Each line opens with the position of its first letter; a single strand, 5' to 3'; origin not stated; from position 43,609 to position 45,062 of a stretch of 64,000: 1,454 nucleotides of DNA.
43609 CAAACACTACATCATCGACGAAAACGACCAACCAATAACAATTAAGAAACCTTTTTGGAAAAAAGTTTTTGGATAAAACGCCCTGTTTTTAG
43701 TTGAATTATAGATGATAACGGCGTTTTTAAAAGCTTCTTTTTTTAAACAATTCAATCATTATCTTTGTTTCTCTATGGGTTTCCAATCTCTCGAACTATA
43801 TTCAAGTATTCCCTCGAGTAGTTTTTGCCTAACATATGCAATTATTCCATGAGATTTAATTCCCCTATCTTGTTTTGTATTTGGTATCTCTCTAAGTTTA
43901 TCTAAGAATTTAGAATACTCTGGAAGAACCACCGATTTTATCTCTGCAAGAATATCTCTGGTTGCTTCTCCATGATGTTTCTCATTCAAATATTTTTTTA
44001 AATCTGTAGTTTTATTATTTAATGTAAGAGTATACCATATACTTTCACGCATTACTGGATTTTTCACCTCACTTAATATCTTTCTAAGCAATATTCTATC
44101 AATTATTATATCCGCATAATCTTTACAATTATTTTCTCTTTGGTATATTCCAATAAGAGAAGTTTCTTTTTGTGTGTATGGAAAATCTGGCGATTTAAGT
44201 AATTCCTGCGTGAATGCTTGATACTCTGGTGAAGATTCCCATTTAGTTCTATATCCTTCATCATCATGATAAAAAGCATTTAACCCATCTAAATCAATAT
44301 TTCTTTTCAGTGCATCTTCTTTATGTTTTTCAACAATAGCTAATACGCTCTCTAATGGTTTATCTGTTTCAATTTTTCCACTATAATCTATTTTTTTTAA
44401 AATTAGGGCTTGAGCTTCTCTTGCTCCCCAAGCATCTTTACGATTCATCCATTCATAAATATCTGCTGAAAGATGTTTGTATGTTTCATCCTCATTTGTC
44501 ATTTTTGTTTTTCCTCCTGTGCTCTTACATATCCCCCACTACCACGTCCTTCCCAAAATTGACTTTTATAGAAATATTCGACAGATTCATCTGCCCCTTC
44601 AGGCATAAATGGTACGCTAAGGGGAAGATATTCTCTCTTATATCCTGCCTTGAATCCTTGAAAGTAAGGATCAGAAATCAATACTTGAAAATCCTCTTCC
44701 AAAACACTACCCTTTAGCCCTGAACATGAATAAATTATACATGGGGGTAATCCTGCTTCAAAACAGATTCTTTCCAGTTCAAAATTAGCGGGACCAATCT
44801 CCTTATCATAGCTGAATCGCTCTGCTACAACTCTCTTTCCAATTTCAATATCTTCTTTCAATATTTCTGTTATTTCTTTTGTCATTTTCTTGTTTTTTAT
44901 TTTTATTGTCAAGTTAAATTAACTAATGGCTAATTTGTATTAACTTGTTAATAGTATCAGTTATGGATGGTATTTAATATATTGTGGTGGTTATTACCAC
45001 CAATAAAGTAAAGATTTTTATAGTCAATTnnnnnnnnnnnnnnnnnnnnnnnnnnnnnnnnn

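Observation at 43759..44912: Translationally coupled gene pair of unknown function in the islet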

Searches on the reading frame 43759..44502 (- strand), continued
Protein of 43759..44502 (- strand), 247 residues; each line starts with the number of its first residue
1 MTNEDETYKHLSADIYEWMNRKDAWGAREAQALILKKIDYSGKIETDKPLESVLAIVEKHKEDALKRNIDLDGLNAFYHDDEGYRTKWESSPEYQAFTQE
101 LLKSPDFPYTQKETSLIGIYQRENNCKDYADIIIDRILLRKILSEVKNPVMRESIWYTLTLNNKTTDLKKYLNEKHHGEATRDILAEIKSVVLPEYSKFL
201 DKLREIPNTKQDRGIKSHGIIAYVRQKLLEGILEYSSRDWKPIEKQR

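Call 52: search_protein_families(library=pfam, alignment_id=A2, max_evalue=1)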
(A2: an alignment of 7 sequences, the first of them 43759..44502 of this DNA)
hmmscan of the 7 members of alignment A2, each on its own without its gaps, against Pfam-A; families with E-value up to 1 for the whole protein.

A. member 1, window:43759-44502:- (247 aa): 1 family
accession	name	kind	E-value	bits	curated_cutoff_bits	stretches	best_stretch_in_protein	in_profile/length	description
PF05062.17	RICH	-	0.072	13.9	23.2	1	139-188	15-62/82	RICH domain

B. families by the number of members that match (of 7 scanned): 7 families
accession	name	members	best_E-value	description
PF06782.17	UPF0236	1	0.051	Uncharacterised protein family (UPF0236)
PF07261.16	DnaB_2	1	0.07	Replication initiation and membrane attachment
PF05062.17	RICH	1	0.072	RICH domain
PF07061.16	Swi5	1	0.14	Swi5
PF17142.10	SusF_N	1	0.16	Outer membrane protein SusF, N-terminal domain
PF15000.11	TUSC2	1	0.2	Tumour suppressor candidate 2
PF07637.16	PSD5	1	0.23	Protein of unknown function (DUF1595)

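Call 69: search_protein_families(library=pfam, proteins=[L014:10783-11421:+, L019:644-1324:+, L018:361-759:+, L001:5850-6611:+], max_evalue=0.01)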
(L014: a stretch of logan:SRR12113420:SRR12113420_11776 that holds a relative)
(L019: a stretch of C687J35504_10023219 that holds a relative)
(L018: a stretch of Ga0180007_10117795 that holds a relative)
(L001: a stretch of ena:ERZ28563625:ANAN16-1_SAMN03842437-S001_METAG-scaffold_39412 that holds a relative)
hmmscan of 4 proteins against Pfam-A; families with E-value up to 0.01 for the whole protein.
L014:10783-11421:+ (212 aa): 0 families

L019:644-1324:+ (226 aa): 0 families

L018:361-759:+ (132 aa): 0 families

L001:5850-6611:+ (253 aa): 0 families

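Call 71: find_related_loci(query=A2, collection=viral_contigs, flank=8000)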
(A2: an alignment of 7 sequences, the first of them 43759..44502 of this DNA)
Query A2 (247 aa) in viral_contigs; peptide patterns used: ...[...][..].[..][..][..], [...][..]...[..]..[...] (x = any residue, [..] = any of these).
49 stretches matched a pattern, but none encodes a relative of the query by tblastn (E <= 1e-3).

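Call 88: find_encoding_contigs(protein=P0005, flank=8000, max_places=4)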
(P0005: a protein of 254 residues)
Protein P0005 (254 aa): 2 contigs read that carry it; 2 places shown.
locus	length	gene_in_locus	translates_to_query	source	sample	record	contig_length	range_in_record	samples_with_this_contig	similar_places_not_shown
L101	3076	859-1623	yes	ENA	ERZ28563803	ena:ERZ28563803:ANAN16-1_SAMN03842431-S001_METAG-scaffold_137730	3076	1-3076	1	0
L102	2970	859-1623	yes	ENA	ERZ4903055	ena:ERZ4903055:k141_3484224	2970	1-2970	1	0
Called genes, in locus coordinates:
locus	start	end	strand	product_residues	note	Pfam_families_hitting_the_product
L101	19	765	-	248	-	PF01978:TrmB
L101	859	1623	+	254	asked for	-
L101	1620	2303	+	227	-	-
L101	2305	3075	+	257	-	?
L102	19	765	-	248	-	PF01978:TrmB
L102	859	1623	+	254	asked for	-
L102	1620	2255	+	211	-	-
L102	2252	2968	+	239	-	?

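Call 89: find_encoding_contigs(protein=P0008, flank=8000, max_places=4)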
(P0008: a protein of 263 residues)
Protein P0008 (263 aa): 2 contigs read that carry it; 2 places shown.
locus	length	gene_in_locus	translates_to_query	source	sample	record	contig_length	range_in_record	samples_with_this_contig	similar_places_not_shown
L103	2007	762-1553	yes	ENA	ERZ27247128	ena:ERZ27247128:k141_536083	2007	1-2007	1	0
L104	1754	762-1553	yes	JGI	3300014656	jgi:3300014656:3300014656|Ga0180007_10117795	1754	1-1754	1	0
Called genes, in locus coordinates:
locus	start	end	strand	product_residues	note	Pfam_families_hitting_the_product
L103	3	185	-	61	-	?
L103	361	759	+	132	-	-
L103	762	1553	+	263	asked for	-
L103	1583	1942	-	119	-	-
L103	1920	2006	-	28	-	?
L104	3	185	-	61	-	?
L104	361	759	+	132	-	-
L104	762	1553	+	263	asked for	-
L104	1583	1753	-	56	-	?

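Call 97: search_solved_structures(query=A2, max_evalue=10)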
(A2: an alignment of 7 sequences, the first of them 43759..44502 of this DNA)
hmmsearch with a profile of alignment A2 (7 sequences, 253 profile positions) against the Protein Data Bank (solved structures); distinct sequences matched with E-value up to 10: 4.
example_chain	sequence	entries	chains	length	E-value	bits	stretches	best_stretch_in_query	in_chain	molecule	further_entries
6he6_A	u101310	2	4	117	0.19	14.4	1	164-209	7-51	Cell division protein FtsX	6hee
6mk7_A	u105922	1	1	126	0.21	14.3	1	163-207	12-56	Cell division protein FtsX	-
6hfx_B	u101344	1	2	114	0.24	14.1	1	164-209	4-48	Cell division protein FtsX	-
4d49_A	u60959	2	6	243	0.53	13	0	141-175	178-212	ARMADILLO REPEAT PROTEIN ARM00027 | YIII(Dq.V1)4CPAF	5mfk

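Call 98: search_protein_families(library=ncbifam, alignment_id=A2, max_evalue=1)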
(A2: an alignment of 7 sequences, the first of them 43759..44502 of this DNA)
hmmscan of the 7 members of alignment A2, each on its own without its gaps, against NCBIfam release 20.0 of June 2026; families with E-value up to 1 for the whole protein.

A. member 1, window:43759-44502:- (247 aa): 0 families

B. families by the number of members that match (of 7 scanned): 2 families
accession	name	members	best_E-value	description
NF047684.1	TeichurnBiosyTuaC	1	0.023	teichuronic acid biosynthesis protein TuaC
NF010067.0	PRK13547.1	1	0.058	heme ABC transporter ATP-binding protein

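Call 106: search_dna_similar(query=window:43759-44502:-, collection=plasmids, mode=protein, max_evalue=0.01, max_rows=5)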
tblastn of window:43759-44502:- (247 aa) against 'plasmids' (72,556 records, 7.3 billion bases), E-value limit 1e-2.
No match.

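Call 107: search_dna_similar(query=window:43759-44502:-, collection=phages, mode=protein, max_evalue=0.01, max_rows=5)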
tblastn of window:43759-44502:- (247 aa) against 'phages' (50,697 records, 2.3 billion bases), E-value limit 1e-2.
No match.

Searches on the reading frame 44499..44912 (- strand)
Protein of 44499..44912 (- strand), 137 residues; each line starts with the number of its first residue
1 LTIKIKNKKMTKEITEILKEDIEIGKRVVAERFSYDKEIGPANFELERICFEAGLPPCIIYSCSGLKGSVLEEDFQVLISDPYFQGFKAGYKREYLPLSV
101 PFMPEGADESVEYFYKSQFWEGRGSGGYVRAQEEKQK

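Call 4: search_protein_families(library=pfam, proteins=[window:44499-44912:-], max_evalue=1)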
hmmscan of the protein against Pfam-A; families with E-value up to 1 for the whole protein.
window:44499-44912:- (137 aa): 0 families

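Call 5: search_protein_families(library=ncbifam, proteins=[window:44499-44912:-], max_evalue=1)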
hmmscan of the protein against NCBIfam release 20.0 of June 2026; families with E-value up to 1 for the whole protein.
window:44499-44912:- (137 aa): 0 families

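Call 6: search_protein_families(library=padloc, proteins=[window:44499-44912:-], max_evalue=1)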
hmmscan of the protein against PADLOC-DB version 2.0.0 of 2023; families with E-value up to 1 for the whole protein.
window:44499-44912:- (137 aa): 0 families

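Call 8: find_homologous_proteins(query=window:44499-44912:-, max_evalue=0.01)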
Query window:44499-44912:- (137 aa): 1 proteins with E <= 0.01 among 11 candidates.
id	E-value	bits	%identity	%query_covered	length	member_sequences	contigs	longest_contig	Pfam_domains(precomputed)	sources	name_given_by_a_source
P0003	6.6e-80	284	100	93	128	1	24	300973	-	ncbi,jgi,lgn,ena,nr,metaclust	ncbi:hypothetical protein J4481_00150 [Candidatus Pacearchaeota archaeon]|nr:hypothetical protein [C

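Call 10: find_encoding_contigs(protein=P0003, flank=10000, max_places=10)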
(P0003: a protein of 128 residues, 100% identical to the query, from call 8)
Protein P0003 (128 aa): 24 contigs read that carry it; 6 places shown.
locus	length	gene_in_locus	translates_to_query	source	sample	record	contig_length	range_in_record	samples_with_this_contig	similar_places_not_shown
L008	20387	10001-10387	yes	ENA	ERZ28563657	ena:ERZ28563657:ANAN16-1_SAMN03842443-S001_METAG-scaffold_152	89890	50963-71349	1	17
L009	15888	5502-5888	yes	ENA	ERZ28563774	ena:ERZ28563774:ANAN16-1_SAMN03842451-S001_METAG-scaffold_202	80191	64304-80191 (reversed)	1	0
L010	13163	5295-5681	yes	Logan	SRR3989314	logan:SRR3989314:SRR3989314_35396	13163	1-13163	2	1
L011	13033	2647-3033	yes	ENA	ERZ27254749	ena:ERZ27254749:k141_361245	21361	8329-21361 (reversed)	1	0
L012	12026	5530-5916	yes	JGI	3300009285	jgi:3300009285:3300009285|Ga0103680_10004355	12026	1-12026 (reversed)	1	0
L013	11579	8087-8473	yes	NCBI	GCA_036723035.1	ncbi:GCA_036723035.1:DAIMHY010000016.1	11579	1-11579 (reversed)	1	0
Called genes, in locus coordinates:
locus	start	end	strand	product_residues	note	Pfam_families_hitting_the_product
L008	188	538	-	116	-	-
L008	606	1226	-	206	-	-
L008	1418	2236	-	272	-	-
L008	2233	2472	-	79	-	-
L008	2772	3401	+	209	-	PF00687:Ribosomal_L1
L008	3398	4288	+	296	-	PF00466:Ribosomal_L10, PF17777:RL10P_insert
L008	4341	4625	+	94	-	PF00428:Ribosomal_60s (weak)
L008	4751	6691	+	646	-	PF04851:ResIII, PF13307:Helicase_C_2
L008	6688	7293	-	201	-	-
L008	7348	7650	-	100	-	-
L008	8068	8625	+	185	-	-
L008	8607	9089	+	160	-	-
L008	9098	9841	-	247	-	PF01978:TrmB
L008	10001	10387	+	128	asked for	-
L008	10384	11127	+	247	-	-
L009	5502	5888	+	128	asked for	-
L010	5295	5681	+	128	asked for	-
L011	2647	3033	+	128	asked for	-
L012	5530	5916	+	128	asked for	-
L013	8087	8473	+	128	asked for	-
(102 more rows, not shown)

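Call 16: search_protein_families(library=phrogs, proteins=[window:44499-44885:-], max_evalue=1)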
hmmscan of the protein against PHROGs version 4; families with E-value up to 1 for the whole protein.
window:44499-44885:- (128 aa): 0 families

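Call 18: search_solved_structures(query=window:44499-44885:-, max_evalue=10)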
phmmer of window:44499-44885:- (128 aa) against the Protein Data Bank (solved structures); distinct sequences matched with E-value up to 10: 0.

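Call 72: find_related_loci(query=window:44499-44885:-, collection=viral_contigs, flank=8000)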
Query window:44499-44885:- (128 aa) in viral_contigs; peptide patterns used: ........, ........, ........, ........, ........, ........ (x = any residue, [..] = any of these).
5 stretches matched a pattern, but none encodes a relative of the query by tblastn (E <= 1e-3).

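Call 108: search_dna_similar(query=window:44499-44885:-, collection=plasmids, mode=protein, max_evalue=0.01, max_rows=5)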
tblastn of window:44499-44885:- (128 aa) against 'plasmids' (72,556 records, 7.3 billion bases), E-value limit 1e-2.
No match.

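Call 109: search_dna_similar(query=window:44499-44885:-, collection=phages, mode=protein, max_evalue=0.01, max_rows=5)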
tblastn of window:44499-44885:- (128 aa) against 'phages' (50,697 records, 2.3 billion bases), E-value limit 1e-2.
No match.
